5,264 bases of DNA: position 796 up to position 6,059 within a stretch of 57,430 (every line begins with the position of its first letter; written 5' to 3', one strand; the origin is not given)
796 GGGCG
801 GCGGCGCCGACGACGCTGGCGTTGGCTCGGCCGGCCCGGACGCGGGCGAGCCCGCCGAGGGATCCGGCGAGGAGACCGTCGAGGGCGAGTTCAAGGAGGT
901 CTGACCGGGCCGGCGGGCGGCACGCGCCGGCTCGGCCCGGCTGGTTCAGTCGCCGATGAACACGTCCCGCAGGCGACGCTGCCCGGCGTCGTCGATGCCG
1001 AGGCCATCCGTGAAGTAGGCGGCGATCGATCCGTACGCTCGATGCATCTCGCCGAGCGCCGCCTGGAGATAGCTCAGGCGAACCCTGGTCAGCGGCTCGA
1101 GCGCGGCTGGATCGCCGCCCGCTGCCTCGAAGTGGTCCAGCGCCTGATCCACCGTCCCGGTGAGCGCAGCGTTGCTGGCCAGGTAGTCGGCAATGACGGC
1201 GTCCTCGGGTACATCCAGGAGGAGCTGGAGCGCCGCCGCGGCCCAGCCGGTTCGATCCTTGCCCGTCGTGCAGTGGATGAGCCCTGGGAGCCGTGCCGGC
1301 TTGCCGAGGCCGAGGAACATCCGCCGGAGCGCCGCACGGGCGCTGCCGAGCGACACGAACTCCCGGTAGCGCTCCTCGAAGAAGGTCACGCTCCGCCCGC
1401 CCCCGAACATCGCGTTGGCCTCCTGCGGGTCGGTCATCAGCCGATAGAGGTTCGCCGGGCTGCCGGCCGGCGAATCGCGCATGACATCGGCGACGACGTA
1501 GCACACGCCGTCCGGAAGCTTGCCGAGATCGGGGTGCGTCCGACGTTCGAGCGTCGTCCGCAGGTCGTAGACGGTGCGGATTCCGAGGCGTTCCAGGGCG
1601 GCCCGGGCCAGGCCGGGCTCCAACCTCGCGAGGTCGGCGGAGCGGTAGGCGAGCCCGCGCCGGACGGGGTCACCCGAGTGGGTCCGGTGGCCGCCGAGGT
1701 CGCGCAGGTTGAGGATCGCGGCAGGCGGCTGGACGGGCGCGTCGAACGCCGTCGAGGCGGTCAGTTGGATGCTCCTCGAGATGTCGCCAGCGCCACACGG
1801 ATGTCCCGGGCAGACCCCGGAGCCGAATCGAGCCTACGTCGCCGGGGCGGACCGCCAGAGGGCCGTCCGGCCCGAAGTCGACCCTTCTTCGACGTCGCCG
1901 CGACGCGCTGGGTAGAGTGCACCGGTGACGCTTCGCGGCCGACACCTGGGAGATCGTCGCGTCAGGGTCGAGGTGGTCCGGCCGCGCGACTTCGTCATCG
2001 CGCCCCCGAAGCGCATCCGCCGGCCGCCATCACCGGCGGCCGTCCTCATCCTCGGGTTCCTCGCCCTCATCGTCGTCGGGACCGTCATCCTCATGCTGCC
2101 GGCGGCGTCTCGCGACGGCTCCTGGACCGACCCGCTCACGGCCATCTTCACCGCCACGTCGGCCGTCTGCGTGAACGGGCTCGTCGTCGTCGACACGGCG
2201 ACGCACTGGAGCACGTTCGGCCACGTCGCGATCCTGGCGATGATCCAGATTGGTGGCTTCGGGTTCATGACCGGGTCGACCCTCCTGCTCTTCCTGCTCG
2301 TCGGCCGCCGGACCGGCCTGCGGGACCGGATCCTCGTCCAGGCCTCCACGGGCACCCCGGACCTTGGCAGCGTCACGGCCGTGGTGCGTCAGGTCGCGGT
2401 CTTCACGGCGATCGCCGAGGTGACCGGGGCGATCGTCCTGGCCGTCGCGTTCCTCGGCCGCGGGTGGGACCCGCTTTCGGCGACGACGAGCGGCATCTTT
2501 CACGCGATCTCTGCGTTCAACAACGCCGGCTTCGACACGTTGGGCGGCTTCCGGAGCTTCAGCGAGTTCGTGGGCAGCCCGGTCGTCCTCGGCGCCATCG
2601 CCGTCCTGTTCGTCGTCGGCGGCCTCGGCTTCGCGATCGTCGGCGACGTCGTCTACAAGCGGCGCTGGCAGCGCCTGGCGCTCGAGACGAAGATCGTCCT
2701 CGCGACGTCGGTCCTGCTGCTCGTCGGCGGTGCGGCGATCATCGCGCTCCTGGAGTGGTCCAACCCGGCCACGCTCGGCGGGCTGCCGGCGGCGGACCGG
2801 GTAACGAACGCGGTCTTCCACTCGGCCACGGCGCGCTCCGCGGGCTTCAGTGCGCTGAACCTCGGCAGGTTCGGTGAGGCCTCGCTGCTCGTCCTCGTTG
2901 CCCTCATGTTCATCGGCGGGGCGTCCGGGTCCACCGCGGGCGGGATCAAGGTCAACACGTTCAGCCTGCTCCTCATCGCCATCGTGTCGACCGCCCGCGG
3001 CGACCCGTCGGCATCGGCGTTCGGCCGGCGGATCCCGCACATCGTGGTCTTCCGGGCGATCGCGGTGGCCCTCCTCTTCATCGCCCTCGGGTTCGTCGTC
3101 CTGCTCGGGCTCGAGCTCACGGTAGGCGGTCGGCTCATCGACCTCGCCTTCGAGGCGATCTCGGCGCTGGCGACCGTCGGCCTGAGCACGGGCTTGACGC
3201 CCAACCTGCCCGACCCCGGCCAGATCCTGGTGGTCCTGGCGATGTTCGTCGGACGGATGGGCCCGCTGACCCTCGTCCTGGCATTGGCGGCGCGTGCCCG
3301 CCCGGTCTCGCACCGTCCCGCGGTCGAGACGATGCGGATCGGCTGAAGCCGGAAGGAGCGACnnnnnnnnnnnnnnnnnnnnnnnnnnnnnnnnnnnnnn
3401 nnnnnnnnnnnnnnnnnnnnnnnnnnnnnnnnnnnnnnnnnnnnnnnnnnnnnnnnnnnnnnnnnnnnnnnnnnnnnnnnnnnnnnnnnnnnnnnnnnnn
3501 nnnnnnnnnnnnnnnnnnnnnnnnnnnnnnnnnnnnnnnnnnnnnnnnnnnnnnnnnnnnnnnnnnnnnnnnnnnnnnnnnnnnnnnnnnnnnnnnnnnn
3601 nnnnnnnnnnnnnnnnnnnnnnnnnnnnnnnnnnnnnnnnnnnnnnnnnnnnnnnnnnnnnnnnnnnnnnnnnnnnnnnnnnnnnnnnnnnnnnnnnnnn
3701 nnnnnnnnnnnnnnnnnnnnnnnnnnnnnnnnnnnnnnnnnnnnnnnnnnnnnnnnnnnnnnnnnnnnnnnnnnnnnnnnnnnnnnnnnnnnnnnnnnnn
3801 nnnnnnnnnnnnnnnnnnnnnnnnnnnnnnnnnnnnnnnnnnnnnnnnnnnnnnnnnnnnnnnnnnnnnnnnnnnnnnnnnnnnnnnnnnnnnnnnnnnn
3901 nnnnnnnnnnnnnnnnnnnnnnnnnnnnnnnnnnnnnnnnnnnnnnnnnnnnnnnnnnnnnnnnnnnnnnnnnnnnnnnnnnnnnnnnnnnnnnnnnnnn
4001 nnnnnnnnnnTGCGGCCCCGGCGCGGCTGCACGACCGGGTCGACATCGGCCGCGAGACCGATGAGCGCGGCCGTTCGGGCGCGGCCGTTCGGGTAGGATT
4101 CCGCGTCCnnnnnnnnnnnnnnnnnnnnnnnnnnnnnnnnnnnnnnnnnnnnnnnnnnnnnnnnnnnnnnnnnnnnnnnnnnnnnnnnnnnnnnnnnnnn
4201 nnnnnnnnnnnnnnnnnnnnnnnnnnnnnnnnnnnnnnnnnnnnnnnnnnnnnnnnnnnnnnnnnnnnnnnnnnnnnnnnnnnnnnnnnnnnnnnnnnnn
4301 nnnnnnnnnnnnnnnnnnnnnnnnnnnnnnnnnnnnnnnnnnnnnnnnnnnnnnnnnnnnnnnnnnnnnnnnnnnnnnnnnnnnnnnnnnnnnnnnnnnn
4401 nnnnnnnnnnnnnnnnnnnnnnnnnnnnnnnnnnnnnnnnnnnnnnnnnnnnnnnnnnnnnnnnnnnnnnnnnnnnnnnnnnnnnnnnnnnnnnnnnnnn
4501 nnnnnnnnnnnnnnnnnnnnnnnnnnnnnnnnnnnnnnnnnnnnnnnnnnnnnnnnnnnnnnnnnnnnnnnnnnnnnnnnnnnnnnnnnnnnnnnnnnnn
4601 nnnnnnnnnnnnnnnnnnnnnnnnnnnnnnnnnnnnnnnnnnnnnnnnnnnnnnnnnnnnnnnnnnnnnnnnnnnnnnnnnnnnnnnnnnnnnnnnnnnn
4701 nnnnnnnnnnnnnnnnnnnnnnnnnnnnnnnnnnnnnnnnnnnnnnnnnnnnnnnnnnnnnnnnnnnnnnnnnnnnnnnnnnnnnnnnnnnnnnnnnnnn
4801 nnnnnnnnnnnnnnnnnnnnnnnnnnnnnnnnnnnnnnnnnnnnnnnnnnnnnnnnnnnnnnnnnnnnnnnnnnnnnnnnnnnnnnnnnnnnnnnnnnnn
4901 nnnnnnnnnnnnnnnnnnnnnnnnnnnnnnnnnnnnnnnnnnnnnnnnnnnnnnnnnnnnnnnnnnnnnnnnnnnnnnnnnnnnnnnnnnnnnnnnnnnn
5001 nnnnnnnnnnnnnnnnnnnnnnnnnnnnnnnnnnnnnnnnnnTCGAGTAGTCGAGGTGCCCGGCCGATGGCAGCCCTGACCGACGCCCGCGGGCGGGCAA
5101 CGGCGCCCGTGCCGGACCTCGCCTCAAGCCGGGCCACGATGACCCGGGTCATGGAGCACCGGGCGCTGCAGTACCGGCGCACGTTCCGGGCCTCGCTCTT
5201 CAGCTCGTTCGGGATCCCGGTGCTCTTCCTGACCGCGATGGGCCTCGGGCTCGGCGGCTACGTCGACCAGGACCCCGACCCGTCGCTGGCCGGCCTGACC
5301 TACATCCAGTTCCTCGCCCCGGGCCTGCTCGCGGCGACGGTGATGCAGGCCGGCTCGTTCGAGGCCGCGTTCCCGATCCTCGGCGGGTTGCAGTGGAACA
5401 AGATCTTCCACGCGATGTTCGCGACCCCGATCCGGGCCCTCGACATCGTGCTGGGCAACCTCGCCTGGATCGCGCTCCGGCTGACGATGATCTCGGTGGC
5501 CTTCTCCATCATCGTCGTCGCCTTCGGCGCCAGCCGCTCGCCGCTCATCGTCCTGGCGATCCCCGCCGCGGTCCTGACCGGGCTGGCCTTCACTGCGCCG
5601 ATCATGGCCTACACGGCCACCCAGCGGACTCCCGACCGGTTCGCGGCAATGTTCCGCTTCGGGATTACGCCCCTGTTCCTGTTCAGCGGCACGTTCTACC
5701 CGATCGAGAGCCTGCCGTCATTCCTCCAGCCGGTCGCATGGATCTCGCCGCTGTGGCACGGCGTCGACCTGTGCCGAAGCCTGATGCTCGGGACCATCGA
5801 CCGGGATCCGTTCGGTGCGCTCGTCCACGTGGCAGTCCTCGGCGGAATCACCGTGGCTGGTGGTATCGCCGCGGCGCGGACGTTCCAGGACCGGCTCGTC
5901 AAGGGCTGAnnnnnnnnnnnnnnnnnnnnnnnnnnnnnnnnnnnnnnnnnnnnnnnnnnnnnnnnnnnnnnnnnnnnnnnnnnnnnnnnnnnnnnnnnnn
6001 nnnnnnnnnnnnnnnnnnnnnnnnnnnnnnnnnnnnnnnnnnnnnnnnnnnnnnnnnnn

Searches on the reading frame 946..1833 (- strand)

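Call 72: search_protein_families(library=pfam, proteins=[window:946-1833:-], max_evalue=0.001)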
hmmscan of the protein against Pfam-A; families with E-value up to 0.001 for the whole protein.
window:946-1833:- (295 aa): 1 family
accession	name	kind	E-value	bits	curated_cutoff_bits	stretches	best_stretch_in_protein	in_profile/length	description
PF13350.11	Y_phosphatase3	-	5.2e-57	194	22.2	1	39-292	5-238/240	Tyrosine phosphatase family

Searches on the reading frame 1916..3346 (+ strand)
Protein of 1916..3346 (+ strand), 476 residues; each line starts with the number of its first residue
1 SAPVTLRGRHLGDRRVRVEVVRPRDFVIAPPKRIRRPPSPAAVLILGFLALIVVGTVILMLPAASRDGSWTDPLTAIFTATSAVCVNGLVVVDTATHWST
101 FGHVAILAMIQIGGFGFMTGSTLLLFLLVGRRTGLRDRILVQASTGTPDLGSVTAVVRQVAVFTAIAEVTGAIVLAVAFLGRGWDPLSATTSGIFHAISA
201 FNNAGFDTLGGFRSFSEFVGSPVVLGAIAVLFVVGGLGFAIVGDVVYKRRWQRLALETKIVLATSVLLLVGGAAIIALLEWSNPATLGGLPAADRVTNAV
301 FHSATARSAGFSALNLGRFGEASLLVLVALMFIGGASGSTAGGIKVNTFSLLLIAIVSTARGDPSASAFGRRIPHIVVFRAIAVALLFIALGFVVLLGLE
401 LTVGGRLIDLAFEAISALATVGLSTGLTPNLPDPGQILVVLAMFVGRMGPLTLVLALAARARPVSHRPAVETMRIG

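Call 72: search_protein_families(library=pfam, proteins=[window:1916-3346:+], max_evalue=0.001)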
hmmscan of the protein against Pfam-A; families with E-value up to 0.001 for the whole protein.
window:1916-3346:+ (476 aa): 1 family
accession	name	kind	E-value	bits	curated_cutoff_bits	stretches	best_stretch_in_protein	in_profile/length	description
PF02386.22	TrkH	-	6e-51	173.9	27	1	50-458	45-491/502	Cation transport protein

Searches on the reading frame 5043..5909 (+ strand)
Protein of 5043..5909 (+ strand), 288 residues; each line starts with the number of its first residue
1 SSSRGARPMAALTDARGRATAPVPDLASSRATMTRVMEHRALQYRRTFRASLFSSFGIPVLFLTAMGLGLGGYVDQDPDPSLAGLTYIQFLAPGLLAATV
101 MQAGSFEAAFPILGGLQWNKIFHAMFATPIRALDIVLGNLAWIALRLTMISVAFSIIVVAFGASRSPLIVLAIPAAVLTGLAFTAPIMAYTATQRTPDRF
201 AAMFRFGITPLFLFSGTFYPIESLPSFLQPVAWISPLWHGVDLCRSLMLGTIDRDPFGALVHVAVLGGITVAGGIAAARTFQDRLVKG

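Call 72: search_protein_families(library=pfam, proteins=[window:5043-5909:+], max_evalue=0.001)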
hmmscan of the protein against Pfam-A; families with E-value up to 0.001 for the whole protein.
window:5043-5909:+ (288 aa): 2 families
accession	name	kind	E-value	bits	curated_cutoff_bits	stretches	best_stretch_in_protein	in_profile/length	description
PF01061.29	ABC2_membrane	-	1.1e-17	64.8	26.9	1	42-248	12-210/211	ABC-2 type transporter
PF12698.13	ABC2_membrane_3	-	1.3e-09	38.1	31.6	1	86-278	159-346/347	ABC-2 family transporter protein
